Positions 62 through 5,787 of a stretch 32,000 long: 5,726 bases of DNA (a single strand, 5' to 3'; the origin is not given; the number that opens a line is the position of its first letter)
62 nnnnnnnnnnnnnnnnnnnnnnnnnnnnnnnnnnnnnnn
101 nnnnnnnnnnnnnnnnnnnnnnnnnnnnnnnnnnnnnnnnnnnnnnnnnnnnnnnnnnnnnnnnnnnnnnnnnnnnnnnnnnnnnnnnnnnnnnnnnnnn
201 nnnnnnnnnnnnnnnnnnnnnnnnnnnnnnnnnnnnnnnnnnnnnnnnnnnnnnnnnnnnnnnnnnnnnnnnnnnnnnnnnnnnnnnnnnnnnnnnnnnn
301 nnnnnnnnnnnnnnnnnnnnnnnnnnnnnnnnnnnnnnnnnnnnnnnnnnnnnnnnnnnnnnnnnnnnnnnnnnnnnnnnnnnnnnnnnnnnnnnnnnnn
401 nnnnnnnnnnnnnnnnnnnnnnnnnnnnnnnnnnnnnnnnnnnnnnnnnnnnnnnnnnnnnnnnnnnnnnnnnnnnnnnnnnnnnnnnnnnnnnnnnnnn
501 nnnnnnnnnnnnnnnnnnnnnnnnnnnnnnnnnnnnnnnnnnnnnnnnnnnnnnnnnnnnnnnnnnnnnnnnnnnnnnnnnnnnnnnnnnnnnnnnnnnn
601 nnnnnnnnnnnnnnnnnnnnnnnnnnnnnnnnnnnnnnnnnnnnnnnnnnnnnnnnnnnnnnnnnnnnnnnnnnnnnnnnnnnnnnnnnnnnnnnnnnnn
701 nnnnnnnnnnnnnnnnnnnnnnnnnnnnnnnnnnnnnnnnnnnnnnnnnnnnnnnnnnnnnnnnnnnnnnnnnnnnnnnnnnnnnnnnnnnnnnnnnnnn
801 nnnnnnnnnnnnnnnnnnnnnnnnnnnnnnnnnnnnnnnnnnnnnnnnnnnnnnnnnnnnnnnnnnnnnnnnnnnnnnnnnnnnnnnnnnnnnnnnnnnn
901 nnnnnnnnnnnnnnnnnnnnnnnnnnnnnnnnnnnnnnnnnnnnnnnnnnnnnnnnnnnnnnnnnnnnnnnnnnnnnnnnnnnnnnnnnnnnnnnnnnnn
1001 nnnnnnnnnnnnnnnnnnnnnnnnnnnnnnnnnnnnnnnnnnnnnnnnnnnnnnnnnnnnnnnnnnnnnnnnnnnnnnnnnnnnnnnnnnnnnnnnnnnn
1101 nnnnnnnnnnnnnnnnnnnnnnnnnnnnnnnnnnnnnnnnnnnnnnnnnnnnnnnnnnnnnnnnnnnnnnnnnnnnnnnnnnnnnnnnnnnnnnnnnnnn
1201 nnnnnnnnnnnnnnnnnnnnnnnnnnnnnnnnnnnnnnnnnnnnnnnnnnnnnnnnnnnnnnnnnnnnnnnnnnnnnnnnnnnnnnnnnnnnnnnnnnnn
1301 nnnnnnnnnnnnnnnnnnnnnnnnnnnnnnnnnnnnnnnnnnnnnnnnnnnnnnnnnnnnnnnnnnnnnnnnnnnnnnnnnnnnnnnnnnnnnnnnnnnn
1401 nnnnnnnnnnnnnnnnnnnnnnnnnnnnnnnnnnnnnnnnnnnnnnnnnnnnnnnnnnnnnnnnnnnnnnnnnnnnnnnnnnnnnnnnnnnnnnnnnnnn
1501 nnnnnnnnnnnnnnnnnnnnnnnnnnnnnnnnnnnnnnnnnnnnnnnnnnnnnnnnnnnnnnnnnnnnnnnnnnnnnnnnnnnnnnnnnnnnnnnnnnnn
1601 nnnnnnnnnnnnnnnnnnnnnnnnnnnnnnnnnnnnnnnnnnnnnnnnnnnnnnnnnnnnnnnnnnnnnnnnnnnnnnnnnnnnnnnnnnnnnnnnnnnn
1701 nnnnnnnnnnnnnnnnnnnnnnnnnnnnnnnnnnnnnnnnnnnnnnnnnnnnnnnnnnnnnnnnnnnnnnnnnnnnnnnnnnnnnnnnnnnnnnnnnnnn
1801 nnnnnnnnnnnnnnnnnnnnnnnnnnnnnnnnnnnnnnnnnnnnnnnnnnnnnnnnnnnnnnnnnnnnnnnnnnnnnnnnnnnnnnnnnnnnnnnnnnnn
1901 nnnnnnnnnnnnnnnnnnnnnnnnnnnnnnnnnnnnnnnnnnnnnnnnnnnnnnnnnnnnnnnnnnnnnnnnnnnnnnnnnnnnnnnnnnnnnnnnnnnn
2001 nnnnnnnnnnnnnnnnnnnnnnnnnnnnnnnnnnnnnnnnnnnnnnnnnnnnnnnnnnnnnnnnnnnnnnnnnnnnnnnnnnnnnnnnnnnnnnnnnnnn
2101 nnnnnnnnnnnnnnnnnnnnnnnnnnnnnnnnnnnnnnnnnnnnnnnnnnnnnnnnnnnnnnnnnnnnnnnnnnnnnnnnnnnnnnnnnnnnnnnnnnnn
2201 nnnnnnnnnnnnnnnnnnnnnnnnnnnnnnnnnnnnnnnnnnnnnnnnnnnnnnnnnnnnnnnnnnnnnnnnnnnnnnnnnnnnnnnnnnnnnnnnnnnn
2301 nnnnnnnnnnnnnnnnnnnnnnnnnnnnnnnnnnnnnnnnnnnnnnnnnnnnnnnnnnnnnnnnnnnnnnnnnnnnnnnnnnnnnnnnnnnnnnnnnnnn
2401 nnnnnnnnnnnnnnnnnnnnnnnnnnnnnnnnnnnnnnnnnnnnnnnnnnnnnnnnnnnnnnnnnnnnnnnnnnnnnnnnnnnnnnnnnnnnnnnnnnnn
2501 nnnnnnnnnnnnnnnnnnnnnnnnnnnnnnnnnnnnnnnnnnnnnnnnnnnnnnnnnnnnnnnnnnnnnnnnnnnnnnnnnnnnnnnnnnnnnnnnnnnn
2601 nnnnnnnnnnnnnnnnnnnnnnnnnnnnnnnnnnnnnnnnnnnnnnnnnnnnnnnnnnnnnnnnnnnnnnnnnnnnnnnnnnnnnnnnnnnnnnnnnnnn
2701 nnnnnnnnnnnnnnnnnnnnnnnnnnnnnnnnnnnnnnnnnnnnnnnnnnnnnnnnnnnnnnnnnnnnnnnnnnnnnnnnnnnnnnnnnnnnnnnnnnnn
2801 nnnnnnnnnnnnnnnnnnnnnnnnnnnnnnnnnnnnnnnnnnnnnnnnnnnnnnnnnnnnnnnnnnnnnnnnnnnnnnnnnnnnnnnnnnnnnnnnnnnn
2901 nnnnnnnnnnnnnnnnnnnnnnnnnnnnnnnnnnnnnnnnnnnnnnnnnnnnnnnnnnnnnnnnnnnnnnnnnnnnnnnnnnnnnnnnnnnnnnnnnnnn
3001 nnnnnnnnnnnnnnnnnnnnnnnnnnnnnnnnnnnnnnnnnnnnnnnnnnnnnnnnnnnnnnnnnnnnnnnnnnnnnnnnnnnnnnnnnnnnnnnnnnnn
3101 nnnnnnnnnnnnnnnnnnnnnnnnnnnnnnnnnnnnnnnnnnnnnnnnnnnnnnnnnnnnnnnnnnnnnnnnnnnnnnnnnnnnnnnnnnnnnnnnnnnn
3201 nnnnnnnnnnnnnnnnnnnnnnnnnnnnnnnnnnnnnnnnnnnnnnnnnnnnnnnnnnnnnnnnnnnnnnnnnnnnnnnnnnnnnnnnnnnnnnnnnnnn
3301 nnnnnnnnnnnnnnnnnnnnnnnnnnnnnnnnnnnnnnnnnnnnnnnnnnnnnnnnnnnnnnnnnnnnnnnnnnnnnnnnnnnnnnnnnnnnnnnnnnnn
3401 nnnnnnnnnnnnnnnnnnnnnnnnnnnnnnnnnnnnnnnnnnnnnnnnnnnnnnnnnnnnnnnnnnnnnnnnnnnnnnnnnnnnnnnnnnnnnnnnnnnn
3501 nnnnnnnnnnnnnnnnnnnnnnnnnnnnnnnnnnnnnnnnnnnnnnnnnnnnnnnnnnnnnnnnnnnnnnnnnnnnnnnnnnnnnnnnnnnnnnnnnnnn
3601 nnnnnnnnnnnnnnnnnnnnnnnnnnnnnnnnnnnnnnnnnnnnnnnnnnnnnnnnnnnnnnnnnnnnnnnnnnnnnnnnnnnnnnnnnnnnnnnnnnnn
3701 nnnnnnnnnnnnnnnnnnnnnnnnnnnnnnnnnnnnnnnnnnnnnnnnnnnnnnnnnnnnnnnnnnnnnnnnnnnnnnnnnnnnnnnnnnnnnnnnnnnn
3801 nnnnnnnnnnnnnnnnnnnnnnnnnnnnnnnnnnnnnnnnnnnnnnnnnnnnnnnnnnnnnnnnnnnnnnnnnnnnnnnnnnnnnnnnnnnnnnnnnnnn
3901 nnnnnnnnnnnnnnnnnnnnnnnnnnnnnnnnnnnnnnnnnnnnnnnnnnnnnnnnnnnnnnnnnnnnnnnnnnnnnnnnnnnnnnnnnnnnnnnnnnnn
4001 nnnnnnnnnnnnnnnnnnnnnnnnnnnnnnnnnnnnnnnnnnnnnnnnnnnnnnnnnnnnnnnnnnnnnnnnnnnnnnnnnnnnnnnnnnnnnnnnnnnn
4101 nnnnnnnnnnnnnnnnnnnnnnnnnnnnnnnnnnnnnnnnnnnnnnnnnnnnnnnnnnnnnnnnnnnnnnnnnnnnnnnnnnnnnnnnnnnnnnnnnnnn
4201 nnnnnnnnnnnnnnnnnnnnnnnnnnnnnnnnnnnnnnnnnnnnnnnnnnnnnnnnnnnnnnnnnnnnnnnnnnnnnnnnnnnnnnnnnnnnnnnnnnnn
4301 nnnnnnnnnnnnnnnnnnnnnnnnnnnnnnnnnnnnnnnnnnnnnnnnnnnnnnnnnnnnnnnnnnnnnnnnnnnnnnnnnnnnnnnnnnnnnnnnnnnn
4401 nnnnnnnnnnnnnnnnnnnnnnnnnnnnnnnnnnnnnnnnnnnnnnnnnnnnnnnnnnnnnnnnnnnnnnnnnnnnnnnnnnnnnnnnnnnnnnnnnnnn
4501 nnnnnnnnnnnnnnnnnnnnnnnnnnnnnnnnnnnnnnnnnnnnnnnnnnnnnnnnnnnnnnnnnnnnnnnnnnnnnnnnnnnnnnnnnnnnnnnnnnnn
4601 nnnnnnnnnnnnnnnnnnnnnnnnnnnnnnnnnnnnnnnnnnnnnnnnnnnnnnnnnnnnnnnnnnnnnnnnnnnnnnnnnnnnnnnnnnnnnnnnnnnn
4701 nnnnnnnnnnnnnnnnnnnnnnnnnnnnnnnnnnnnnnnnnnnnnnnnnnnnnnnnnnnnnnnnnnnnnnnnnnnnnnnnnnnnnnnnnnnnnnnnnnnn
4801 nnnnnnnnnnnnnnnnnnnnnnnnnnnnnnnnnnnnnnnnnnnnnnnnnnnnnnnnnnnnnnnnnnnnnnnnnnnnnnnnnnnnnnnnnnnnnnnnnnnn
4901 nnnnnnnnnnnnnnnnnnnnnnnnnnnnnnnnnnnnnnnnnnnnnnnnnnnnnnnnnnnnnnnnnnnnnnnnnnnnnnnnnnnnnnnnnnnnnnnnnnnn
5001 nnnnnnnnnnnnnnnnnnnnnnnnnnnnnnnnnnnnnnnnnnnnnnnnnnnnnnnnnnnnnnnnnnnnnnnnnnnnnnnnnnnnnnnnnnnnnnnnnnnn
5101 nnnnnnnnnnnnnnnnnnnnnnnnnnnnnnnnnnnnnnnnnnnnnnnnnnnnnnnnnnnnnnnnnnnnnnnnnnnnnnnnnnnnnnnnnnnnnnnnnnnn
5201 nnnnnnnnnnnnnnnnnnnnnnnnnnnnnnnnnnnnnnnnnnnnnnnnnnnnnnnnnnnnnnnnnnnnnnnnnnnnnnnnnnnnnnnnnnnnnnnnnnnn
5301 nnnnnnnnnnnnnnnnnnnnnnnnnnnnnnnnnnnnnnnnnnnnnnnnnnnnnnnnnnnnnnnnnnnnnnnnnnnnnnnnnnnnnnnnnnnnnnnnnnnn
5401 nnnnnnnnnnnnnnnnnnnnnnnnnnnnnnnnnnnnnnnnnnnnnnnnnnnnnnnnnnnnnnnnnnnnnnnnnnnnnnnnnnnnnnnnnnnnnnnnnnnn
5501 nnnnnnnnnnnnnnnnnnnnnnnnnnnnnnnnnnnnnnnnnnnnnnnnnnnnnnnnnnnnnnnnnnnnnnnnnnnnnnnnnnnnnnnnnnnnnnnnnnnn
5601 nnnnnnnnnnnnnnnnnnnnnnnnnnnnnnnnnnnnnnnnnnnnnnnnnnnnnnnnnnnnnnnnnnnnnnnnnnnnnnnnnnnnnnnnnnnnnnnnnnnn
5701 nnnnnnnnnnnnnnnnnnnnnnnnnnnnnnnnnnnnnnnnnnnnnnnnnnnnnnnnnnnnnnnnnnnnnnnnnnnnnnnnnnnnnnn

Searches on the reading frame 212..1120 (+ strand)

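Call 46: search_protein_families(library=pfam, proteins=[window:212-1120:+], max_evalue=0.001)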
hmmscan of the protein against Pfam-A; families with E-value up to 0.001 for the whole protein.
window:212-1120:+ (302 aa): 5 families
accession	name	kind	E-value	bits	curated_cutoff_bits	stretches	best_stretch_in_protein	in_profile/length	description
PF12146.15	Hydrolase_4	-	3.7e-21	76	27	1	42-280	6-235/239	Serine aminopeptidase, S33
PF12697.13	Abhydrolase_6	-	7.5e-20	72.9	26.3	1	43-287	1-214/217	Alpha/beta hydrolase family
PF00561.26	Abhydrolase_1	-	1.2e-17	64.9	25.8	1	41-280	1-241/245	alpha/beta hydrolase fold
PF00326.27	Peptidase_S9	-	6.1e-05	23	22.6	0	60-153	7-107/213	Prolyl oligopeptidase family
PF02129.25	Peptidase_S15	-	0.00091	19.4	23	0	57-245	41-233/262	X-Pro dipeptidyl-peptidase (S15 family)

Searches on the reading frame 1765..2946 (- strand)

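Call 46: search_protein_families(library=pfam, proteins=[window:1765-2946:-], max_evalue=0.001)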
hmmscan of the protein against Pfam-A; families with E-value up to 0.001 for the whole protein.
window:1765-2946:- (393 aa): 3 families
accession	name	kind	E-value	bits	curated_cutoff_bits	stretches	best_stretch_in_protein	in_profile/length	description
PF00440.29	TetR_N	-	6.8e-15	55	24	1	162-208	1-47/47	Bacterial regulatory proteins, tetR family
PF17918.6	TetR_C_15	-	0.00036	21.6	26.8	0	238-330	11-105/108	Tetracyclin repressor-like, C-terminal domain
PF13305.11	TetR_C_33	-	0.00098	20.2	26.8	1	239-313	7-85/103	Tetracyclin repressor-like, C-terminal domain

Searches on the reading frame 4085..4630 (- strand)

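Call 46: search_protein_families(library=pfam, proteins=[window:4085-4630:-], max_evalue=0.001)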
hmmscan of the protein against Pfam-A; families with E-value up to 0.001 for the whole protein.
window:4085-4630:- (181 aa): 1 family
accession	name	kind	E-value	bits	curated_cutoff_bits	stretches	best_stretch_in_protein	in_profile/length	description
PF01047.28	MarR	-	4.5e-06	26.9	24.6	1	72-120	9-57/59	MarR family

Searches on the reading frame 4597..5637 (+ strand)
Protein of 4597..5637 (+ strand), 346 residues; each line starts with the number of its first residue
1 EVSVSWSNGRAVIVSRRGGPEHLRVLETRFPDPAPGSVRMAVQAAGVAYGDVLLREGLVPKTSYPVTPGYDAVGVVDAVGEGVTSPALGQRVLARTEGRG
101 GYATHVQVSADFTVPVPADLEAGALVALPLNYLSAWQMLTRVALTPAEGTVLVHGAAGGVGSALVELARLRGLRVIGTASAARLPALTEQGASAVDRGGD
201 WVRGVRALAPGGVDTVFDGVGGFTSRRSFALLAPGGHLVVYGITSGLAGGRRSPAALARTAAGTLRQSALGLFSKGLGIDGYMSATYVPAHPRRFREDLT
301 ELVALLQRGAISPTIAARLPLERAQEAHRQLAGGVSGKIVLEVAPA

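Call 46: search_protein_families(library=pfam, proteins=[window:4597-5637:+], max_evalue=0.001)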
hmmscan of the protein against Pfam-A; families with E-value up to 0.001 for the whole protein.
window:4597-5637:+ (346 aa): 3 families
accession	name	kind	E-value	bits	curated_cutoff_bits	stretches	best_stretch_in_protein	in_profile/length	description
PF13602.12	ADH_zinc_N_2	-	1.1e-17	65.7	27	1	201-341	14-134/134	Zinc-binding dehydrogenase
PF00107.32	ADH_zinc_N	-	8e-14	52.1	31.8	1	159-246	1-93/129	Zinc-binding dehydrogenase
PF08240.17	ADH_N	-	1e-13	51.8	23.5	1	35-117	2-103/104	Alcohol dehydrogenase GroES-like domain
